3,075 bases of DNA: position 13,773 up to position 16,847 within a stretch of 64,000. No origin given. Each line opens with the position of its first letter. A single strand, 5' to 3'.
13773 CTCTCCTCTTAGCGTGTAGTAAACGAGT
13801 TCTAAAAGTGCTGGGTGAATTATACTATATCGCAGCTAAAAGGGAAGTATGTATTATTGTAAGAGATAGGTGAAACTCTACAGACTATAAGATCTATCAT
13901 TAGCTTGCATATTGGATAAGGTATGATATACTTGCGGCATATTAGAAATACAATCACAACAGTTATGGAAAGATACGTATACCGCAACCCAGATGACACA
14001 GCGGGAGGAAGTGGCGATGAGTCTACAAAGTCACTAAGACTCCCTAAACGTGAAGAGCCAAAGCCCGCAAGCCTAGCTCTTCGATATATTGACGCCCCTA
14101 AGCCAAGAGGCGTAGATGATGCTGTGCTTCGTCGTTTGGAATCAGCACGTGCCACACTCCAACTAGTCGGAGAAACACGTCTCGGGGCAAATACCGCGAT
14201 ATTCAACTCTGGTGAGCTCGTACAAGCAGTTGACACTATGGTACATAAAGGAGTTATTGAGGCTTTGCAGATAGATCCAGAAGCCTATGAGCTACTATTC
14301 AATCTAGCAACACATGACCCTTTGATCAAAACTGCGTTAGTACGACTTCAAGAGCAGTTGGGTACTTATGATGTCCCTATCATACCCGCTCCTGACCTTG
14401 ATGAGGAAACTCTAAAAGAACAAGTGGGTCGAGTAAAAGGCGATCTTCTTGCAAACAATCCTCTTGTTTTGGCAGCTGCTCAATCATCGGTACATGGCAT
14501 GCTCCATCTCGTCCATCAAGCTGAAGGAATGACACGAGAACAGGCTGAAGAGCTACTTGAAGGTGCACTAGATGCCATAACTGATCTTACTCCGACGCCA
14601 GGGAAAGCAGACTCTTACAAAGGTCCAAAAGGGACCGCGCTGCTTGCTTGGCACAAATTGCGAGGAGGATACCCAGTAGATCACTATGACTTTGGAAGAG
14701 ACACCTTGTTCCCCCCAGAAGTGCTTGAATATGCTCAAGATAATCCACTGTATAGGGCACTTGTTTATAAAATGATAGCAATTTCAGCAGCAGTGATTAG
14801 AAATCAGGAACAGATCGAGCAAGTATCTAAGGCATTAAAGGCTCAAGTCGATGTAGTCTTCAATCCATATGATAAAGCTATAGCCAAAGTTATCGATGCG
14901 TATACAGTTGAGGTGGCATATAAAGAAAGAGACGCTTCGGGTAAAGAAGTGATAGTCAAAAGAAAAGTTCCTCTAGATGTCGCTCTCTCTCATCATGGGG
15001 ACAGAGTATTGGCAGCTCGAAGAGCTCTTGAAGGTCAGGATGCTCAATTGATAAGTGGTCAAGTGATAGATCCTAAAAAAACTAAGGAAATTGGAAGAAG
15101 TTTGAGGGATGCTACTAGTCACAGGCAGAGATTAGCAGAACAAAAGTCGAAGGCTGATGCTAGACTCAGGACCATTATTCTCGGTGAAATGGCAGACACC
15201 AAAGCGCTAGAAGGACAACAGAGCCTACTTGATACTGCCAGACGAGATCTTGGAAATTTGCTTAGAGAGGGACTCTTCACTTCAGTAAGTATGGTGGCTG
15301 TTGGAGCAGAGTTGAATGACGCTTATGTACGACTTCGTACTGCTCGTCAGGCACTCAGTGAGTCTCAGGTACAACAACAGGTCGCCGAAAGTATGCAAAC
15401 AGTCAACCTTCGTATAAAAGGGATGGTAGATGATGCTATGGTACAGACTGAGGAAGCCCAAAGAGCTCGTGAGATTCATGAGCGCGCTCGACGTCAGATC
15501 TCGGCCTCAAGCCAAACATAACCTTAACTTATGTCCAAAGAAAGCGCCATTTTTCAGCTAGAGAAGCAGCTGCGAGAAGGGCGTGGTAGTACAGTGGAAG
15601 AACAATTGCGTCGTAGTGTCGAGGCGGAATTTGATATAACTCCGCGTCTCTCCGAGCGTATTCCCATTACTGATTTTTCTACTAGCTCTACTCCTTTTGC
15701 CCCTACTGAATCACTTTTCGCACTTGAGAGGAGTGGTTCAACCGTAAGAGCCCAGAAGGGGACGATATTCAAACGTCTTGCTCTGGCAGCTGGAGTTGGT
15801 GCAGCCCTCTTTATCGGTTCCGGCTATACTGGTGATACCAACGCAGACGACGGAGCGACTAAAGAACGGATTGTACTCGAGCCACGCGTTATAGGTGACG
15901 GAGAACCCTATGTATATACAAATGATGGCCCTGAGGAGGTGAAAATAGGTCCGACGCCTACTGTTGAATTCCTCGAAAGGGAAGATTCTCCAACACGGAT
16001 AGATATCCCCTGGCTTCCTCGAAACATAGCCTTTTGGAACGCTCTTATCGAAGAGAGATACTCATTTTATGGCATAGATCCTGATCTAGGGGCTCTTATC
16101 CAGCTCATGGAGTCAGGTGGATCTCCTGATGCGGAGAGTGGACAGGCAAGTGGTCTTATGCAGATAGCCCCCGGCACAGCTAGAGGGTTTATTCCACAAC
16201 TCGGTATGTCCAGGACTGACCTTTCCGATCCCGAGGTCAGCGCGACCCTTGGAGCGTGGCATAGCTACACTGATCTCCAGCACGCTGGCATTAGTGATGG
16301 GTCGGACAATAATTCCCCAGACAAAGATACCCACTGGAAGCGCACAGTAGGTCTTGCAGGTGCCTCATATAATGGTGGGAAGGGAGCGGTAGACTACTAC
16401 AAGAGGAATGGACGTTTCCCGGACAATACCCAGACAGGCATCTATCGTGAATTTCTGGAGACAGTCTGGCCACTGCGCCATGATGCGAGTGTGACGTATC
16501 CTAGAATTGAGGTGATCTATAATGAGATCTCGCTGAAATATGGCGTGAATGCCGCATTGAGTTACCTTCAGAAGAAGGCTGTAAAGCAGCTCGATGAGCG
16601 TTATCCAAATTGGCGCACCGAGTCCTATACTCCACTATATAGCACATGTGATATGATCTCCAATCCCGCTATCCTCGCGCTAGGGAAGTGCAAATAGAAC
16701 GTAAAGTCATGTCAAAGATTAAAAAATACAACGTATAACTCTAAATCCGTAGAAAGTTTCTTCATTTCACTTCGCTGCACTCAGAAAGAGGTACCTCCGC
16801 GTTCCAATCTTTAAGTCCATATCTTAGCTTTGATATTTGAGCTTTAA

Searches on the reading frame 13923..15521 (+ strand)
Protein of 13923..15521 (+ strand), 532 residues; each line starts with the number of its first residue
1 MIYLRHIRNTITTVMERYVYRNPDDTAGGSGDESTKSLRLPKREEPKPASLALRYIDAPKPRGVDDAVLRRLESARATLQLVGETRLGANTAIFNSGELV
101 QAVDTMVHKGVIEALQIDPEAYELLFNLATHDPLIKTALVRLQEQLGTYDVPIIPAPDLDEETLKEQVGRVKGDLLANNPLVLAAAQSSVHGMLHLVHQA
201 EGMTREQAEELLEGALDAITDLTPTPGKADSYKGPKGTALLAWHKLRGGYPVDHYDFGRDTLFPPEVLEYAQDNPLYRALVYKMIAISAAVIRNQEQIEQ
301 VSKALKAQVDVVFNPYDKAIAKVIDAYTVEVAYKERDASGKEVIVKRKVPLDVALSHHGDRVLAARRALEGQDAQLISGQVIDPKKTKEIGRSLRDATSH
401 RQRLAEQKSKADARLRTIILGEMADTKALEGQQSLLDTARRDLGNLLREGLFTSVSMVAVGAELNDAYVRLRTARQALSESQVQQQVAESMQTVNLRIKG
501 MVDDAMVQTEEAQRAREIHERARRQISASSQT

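Call 23: search_protein_families(library=pfam, max_evalue=0.01, proteins=[window:13923-15521:+])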
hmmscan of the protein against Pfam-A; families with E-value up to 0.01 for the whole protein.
window:13923-15521:+ (532 aa): 0 families

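Call 33: search_protein_families(library=phrogs, max_evalue=0.01, proteins=[window:13923-15521:+])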
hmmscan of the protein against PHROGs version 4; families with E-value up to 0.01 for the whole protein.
window:13923-15521:+ (532 aa): 0 families

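Call 34: search_protein_families(library=ncbifam, max_evalue=0.01, proteins=[window:13923-15521:+])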
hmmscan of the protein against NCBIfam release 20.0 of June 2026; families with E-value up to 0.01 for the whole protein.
window:13923-15521:+ (532 aa): 1 family
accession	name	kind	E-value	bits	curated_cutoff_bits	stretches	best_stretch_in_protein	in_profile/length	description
NF041285.1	ABC_SBP_TrpX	equivalog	0.0011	18.2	390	1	284-326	191-233/322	tryptophan ABC transporter substrate-binding protein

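Call 74: search_protein_families(library=padloc, max_evalue=0.01, proteins=[window:13923-15521:+])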
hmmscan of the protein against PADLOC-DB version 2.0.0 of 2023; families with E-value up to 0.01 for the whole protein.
window:13923-15521:+ (532 aa): 0 families

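Call 83: find_related_loci(query=window:13923-15521:+, collection=viral_contigs, flank=10000)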
Query window:13923-15521:+ (532 aa) in viral_contigs; peptide patterns used: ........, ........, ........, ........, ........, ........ (x = any residue, [..] = any of these).
18 stretches matched a pattern, but none encodes a relative of the query by tblastn (E <= 1e-3).

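Call 85: find_homologous_proteins(query=window:13923-15521:+, max_evalue=0.00001)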
Query window:13923-15521:+ (532 aa): 1 proteins with E <= 0.00001 among 8000 candidates.
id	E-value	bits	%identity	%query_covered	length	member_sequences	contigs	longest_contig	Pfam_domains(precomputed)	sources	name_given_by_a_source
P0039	0.0e+0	1145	100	100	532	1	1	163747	-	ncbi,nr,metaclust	ncbi:MAG: hypothetical protein UZ21_OP11001000396 [Microgenomates bacterium OLB22]|nr:MAG: hypotheti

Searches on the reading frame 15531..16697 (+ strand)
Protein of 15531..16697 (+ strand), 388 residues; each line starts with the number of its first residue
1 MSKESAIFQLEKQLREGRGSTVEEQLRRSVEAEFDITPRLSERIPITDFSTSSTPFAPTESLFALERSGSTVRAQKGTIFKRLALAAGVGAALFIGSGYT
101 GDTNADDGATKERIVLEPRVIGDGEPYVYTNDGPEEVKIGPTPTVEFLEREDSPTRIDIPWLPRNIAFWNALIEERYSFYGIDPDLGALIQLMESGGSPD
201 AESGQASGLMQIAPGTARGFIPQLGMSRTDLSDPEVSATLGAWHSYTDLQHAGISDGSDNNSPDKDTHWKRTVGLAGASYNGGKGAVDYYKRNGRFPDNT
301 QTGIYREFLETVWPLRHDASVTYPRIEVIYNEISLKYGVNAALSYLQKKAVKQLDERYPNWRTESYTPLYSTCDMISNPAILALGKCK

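Call 33: search_protein_families(library=phrogs, max_evalue=0.01, proteins=[window:15531-16697:+])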
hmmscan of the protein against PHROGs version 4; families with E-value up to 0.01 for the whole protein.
window:15531-16697:+ (388 aa): 5 families
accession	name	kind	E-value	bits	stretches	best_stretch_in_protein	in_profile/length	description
phrog_2013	-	tail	2.2e-06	27.7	1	173-242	472-538/657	lytic tail protein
phrog_669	-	lysis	3.7e-06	25.5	1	179-294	931-1030/1946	endolysin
phrog_342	-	head and packaging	8.6e-06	25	1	171-299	17-127/1235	internal virion protein with endolysin domain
phrog_13449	-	other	0.00032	21.2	1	169-242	7-75/269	transglycosylase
phrog_4067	-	other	0.0028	17.1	1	180-242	681-750/980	transglycosylase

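Call 34: search_protein_families(library=ncbifam, max_evalue=0.01, proteins=[window:15531-16697:+])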
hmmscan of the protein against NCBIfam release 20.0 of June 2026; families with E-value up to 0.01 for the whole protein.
window:15531-16697:+ (388 aa): 2 families
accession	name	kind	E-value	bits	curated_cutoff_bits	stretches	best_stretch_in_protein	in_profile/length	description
NF047373.1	BB0259_flg_lyt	exception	2e-06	26.9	234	1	168-244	547-624/705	flagellar assembly lytic transglycosylase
NF012014.0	PRK15470.1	equivalog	0.001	18.7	233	1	168-242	38-118/203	membrane-bound lytic murein transglycosylase EmtA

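Call 35: search_protein_families(library=pfam, max_evalue=0.0001, proteins=[window:15531-16697:+])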
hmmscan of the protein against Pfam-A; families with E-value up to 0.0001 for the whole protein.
window:15531-16697:+ (388 aa): 1 family
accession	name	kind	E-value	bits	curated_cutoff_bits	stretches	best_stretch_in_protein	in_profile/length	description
PF01464.25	SLT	-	1.4e-12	47.7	21.3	1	173-294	3-108/117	Transglycosylase SLT domain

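Call 84: find_related_loci(query=window:15531-16697:+, collection=viral_contigs, flank=10000)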
Query window:15531-16697:+ (388 aa) in viral_contigs; peptide patterns used: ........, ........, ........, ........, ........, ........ (x = any residue, [..] = any of these).
4 stretches matched a pattern, but none encodes a relative of the query by tblastn (E <= 1e-3).
